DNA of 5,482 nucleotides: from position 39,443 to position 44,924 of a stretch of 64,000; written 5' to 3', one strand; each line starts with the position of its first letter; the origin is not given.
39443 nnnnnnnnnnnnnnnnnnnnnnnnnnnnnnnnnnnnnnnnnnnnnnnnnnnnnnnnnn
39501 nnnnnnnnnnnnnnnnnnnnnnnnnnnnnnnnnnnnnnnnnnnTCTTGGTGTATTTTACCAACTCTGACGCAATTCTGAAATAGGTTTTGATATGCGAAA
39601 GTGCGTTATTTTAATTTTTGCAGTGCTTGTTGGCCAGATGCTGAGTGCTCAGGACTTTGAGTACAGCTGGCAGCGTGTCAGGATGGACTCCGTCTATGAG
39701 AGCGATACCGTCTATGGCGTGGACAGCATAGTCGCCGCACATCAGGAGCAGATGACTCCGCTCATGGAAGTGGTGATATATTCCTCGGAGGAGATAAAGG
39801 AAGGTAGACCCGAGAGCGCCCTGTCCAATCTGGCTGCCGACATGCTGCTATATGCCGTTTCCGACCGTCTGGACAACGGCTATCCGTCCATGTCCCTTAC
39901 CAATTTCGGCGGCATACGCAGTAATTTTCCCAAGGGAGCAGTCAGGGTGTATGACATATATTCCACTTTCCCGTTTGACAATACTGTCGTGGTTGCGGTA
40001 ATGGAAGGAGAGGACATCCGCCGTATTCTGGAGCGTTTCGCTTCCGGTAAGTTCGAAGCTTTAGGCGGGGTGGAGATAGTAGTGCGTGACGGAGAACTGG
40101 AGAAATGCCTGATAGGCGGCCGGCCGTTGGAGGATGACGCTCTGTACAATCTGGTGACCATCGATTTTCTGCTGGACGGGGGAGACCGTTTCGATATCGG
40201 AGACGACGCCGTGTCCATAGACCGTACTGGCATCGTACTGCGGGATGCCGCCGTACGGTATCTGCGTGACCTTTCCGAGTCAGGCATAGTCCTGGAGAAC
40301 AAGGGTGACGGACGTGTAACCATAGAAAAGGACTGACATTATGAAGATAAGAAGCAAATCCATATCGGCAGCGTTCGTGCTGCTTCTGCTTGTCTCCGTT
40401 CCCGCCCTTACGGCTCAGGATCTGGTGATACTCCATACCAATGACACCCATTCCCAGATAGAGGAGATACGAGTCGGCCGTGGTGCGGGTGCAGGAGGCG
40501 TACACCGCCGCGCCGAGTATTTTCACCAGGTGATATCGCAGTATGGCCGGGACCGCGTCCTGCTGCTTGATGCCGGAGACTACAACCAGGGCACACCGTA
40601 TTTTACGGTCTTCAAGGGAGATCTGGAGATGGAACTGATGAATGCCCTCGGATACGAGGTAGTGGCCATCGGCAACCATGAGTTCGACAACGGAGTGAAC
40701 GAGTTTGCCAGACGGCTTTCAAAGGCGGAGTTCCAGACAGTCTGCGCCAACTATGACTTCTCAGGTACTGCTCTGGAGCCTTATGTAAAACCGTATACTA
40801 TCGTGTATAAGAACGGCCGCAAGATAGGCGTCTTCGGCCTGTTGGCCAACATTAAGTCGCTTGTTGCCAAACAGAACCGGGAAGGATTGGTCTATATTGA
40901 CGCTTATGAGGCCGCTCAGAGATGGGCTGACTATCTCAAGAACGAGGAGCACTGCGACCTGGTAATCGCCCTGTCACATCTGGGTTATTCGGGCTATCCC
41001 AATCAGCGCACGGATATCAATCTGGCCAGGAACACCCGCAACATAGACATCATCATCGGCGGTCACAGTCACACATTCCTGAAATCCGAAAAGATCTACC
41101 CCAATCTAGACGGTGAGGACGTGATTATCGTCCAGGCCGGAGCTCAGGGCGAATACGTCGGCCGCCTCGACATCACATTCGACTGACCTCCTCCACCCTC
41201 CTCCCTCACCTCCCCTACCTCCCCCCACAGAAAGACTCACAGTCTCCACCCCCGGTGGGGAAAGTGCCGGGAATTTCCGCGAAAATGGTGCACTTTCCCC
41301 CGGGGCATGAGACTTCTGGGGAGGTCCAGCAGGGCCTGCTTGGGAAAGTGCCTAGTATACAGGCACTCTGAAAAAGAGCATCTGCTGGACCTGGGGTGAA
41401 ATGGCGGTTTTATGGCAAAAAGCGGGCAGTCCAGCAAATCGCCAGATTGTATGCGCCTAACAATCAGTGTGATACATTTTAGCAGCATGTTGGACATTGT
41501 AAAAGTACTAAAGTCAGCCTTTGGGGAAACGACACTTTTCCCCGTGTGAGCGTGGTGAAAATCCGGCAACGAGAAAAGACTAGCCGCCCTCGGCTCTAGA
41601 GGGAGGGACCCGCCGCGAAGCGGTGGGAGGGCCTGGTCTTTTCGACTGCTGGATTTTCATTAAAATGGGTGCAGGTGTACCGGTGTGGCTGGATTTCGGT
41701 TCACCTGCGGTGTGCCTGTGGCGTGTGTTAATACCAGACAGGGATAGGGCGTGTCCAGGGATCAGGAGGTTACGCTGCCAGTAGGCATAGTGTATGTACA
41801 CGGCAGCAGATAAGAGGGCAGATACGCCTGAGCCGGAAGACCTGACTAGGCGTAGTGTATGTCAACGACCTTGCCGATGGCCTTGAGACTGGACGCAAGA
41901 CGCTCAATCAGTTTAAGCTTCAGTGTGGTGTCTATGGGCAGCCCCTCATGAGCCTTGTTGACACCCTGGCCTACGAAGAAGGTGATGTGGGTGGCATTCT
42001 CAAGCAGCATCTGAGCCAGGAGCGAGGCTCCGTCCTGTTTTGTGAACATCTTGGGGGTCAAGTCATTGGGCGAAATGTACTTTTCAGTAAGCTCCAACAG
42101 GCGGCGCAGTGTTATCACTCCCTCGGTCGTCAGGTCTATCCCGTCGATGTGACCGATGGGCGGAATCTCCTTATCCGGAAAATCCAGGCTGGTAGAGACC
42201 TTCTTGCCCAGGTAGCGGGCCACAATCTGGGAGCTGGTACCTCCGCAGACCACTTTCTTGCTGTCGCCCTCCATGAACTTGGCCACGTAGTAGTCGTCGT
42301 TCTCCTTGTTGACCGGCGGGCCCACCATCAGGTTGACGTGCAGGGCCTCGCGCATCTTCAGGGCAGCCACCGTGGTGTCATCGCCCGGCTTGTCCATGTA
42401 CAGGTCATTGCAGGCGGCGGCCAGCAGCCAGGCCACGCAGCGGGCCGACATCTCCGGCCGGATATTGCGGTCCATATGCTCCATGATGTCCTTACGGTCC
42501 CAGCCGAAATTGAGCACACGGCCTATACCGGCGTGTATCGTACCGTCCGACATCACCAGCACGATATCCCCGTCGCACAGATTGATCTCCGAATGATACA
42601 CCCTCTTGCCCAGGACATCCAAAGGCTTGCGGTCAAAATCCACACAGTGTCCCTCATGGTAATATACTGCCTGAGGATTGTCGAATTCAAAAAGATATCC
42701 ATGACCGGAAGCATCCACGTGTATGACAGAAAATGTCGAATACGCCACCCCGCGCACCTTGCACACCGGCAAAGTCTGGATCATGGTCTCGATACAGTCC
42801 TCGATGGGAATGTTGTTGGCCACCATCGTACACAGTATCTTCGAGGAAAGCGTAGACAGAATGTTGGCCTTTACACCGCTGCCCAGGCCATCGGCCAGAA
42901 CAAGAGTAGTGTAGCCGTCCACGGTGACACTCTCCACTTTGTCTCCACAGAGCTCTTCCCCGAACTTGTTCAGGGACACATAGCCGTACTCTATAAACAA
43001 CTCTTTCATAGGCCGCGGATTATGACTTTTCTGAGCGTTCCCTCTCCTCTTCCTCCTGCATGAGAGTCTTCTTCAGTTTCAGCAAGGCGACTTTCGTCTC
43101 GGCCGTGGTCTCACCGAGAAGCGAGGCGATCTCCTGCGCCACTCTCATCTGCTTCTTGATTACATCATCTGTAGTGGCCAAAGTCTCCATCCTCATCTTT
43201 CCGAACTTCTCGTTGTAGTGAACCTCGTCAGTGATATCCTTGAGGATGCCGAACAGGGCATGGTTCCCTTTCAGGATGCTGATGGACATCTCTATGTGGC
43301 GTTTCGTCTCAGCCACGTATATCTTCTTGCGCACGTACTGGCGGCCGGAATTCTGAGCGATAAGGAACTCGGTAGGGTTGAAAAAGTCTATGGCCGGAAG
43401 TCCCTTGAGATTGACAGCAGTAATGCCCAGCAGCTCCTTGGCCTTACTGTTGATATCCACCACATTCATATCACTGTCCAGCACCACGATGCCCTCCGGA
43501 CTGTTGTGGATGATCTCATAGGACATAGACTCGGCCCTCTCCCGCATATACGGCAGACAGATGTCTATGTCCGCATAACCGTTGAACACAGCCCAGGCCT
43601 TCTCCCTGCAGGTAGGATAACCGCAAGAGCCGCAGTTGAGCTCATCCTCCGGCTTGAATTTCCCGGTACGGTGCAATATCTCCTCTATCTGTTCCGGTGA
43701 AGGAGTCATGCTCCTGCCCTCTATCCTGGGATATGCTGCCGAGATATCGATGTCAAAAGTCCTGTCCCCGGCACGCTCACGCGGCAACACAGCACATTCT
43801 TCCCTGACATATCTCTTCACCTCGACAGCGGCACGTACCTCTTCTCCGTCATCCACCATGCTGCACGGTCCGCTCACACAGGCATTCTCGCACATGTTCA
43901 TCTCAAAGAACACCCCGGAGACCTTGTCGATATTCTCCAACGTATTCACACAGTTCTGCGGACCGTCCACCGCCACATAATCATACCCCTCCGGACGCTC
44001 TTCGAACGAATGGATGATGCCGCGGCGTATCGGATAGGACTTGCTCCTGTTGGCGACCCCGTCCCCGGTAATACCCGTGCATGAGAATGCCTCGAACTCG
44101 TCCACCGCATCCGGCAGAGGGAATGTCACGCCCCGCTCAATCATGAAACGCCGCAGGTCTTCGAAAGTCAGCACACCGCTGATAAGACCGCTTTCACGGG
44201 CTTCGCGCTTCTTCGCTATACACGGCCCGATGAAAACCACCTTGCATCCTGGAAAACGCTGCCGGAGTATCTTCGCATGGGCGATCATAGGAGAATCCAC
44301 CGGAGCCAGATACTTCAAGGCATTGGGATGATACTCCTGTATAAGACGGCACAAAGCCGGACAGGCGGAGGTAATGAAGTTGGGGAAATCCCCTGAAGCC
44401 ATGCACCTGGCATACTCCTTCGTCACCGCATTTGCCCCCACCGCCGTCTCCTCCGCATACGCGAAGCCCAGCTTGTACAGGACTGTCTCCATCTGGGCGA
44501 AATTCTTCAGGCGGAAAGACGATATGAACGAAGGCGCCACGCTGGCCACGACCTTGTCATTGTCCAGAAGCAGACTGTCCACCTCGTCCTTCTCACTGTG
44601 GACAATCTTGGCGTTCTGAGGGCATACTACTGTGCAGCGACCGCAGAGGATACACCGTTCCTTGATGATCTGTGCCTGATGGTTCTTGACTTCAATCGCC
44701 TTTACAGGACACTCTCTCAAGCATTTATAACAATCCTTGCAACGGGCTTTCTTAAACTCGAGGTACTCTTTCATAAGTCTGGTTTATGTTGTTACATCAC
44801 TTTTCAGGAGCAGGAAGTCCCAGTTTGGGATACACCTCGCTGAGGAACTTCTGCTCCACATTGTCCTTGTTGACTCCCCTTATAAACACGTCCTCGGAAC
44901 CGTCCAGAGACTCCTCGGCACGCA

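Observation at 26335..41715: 480-bp inverted-repeat arms with perfect 82-nt and 126-nt blocks bracket a 14.4-kb gene segment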

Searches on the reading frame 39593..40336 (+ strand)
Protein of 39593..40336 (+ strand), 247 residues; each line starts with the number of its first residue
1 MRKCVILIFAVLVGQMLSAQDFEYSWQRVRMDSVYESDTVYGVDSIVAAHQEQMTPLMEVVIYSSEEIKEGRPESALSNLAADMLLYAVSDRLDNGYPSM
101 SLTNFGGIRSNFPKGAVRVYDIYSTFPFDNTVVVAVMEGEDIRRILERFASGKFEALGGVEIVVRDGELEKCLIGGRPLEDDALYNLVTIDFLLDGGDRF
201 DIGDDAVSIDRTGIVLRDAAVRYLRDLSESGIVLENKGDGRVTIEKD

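Call 9: search_protein_families(library=pfam, proteins=[window:39593-40336:+])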
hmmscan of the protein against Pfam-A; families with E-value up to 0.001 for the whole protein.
window:39593-40336:+ (247 aa): 1 family
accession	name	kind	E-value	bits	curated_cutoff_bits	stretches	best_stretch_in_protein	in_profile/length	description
PF02872.23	5_nucleotid_C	-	2.2e-21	77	23.6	1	72-201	19-154/158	5'-nucleotidase, C-terminal domain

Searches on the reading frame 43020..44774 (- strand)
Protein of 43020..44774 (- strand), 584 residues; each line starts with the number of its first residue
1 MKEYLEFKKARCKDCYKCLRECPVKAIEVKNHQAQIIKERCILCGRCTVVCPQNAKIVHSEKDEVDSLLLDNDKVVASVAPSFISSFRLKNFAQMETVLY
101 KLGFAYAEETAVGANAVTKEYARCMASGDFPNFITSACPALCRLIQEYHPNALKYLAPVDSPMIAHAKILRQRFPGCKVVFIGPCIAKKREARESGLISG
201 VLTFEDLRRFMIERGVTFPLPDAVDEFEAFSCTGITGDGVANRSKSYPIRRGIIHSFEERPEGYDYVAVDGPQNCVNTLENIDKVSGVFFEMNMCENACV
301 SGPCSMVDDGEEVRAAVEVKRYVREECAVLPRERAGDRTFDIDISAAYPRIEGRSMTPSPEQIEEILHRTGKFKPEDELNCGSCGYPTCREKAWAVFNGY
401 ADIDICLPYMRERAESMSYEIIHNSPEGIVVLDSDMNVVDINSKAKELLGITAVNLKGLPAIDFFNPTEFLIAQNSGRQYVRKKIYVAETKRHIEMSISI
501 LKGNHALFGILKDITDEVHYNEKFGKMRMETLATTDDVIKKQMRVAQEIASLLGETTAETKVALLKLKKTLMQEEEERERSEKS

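Call 9: search_protein_families(library=pfam, proteins=[window:43020-44774:-])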
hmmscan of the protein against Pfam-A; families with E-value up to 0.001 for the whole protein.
window:43020-44774:- (584 aa): 14 families
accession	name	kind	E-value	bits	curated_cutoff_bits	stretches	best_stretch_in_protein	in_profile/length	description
PF02906.19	Fe_hyd_lg_C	-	1.9e-38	132.9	22.1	1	74-303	2-245/245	Iron only hydrogenase large subunit, C-terminal domain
PF04060.18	FeS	-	5e-10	39.4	23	1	379-408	4-33/33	Putative Fe-S cluster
PF00037.32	Fer4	-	1.5e-07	31.4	21.1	1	35-55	2-22/24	4Fe-4S binding domain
PF13237.11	Fer4_10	-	2.6e-07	30.9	25.5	1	8-52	5-53/53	4Fe-4S dicluster domain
PF00989.32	PAS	-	3.2e-07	30.8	22.6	1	420-471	5-56/113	PAS fold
PF12838.12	Fer4_7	-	6.7e-07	30.1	27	1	11-55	1-52/52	4Fe-4S dicluster domain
PF12837.12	Fer4_6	-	6.8e-07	29.4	25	2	35-53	3-21/24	4Fe-4S binding domain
PF25160.1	LdpA_Fe-S-bd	-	1.9e-06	28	27.6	1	14-54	4-41/49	LdpA Fe-S cluster-binding domain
PF13188.13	PAS_8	-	2.3e-06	27.8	21.8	1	421-467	6-52/65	PAS domain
PF14697.11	Fer4_21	-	2.6e-06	27.9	35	1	8-53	4-53/59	4Fe-4S dicluster domain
PF13187.11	Fer4_9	-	1e-05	25.9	27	1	11-55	1-51/52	4Fe-4S dicluster domain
PF13426.13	PAS_9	-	5.5e-05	23.8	27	1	426-516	1-103/103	PAS domain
PF08448.16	PAS_4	-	8.8e-05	23.1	23.1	1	423-494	2-66/110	PAS fold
PF12797.12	Fer4_2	-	0.0003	21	24.5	1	36-52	5-21/22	4Fe-4S binding domain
